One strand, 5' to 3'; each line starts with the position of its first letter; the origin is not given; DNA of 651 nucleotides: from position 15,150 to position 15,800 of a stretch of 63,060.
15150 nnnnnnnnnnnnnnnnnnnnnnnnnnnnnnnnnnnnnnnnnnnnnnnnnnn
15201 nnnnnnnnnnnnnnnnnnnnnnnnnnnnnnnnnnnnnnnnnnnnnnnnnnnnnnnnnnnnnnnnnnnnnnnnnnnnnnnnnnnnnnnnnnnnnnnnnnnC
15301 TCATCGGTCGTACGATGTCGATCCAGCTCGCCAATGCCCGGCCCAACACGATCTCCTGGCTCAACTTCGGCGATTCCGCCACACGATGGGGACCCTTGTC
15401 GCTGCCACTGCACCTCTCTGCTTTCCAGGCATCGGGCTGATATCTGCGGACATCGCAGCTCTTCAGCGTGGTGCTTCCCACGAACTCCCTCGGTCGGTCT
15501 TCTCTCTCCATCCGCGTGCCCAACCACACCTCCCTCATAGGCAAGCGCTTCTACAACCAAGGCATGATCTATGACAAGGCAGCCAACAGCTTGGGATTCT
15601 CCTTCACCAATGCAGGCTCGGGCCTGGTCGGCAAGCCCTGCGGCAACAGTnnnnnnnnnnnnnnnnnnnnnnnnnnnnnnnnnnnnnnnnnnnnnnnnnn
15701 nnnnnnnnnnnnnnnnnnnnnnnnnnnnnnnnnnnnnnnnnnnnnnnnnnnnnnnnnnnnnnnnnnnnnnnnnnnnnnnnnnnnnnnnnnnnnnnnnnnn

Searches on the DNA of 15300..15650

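Call 48: search_rna_families(source=window, start=15300, end=15650, threshold=evalue, max_evalue=10)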
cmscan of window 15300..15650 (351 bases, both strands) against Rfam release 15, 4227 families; matches with E-value up to 10: 2.
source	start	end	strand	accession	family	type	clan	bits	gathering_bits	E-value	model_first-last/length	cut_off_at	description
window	15581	15645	-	RF00301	snoZ256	Gene; snRNA; snoRNA; CD-box;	-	14.3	50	3.2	1-94/94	no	Small nucleolar RNA Z256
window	15488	15542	-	RF01273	sR34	Gene; snRNA; snoRNA; CD-box;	-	13.7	40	5.1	1-54/54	no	Small nucleolar RNA sR34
